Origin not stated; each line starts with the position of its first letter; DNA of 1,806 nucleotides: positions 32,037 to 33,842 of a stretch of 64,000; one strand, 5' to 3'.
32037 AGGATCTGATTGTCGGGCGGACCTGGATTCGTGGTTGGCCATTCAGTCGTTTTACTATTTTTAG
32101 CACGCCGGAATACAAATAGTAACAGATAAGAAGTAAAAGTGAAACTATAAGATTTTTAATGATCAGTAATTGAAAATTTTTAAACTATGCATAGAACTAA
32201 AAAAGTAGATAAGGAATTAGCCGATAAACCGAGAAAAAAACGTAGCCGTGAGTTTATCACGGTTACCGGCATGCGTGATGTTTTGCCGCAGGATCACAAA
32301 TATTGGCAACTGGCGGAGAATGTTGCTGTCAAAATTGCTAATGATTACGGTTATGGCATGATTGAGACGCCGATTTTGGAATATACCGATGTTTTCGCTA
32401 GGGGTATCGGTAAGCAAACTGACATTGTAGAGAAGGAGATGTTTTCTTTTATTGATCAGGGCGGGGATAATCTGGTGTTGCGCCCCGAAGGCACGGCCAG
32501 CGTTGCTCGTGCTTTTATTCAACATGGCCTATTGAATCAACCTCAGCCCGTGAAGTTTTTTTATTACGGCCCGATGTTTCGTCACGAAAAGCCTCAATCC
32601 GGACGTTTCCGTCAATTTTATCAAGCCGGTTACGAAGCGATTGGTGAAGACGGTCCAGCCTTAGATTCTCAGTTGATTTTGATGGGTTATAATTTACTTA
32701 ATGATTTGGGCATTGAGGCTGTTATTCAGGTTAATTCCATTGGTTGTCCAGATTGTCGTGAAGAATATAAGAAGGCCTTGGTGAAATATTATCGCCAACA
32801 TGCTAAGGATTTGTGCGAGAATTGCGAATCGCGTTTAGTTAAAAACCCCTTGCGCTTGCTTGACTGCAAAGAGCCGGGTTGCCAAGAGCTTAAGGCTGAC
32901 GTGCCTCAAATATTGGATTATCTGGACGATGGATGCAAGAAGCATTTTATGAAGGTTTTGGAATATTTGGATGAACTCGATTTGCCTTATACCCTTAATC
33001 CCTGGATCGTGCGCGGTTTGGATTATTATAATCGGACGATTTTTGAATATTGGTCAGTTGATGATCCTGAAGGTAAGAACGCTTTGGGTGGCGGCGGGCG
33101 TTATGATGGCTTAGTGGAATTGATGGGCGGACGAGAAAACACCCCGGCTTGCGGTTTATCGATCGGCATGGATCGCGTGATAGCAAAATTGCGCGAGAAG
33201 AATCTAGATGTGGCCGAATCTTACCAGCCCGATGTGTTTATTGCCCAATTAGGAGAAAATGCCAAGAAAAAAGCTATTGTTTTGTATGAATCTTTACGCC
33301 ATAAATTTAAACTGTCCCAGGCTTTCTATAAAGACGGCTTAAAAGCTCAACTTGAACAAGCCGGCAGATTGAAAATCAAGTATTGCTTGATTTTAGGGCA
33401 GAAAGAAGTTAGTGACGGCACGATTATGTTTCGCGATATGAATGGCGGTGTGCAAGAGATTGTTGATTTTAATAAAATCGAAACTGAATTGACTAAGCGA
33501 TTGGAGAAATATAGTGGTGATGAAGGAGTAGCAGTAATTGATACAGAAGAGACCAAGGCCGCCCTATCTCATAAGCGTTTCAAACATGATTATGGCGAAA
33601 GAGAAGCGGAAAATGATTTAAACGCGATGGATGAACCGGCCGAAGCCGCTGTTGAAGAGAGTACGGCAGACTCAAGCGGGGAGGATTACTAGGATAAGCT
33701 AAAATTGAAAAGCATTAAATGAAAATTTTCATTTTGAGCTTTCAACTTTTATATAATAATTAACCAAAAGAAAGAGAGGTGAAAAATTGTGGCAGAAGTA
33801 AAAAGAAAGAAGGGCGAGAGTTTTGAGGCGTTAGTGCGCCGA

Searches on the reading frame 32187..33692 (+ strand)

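Call 11: search_protein_families(library=ncbifam, proteins=[window:32187-33692:+], max_evalue=0.01)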
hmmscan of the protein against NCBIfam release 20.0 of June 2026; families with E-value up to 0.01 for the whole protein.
window:32187-33692:+ (501 aa): 24 families
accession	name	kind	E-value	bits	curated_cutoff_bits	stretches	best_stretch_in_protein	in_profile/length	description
TIGR00442.1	hisS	equivalog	3.1e-134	448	286.75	1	26-427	3-405/406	histidine--tRNA ligase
TIGR00443.1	hisZ_biosyn_reg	equivalog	4.9e-46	157.3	271.65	1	30-334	1-311/314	ATP phosphoribosyltransferase regulatory subunit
NF009085.0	PRK12420.1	equivalog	2.9e-44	152.1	540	2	254-432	246-423/426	histidine--tRNA ligase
NF008941.0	PRK12292.2-4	equivalog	4.7e-35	121.3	447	1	23-341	7-330/393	ATP phosphoribosyltransferase regulatory subunit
NF008942.0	PRK12292.2-5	equivalog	3e-31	108.5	643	2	25-178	11-161/434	ATP phosphoribosyltransferase regulatory subunit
NF008940.0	PRK12292.2-3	equivalog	1.4e-28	99.8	450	1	27-373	7-358/404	ATP phosphoribosyltransferase regulatory subunit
NF008936.0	PRK12292.1-3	equivalog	2.6e-26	92.4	492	2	26-177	8-155/406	ATP phosphoribosyltransferase regulatory subunit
NF008953.0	PRK12295.1-6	equivalog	1.4e-25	90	384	2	42-177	15-142/384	ATP phosphoribosyltransferase regulatory subunit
NF008945.0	PRK12292.3-3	equivalog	2.2e-21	76.4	409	2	28-183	5-151/368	ATP phosphoribosyltransferase regulatory subunit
NF008950.0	PRK12295.1-3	equivalog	4.7e-19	69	492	2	270-334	316-377/387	ATP phosphoribosyltransferase regulatory subunit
NF008938.0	PRK12292.1-6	equivalog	2.4e-17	63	833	2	28-156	11-133/420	ATP phosphoribosyltransferase regulatory subunit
NF008943.0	PRK12292.3-1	equivalog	3.4e-16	59.3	690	1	27-187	28-180/403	ATP phosphoribosyltransferase regulatory subunit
NF008951.0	PRK12295.1-4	equivalog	1.1e-15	57.4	364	2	275-334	313-369/374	ATP phosphoribosyltransferase regulatory subunit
NF008948.0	PRK12295.1-1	equivalog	9.4e-15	54.5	622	2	275-338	313-375/376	ATP phosphoribosyltransferase regulatory subunit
NF008939.0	PRK12292.2-1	equivalog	3.4e-14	52.4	335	1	26-374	6-359/391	ATP phosphoribosyltransferase regulatory subunit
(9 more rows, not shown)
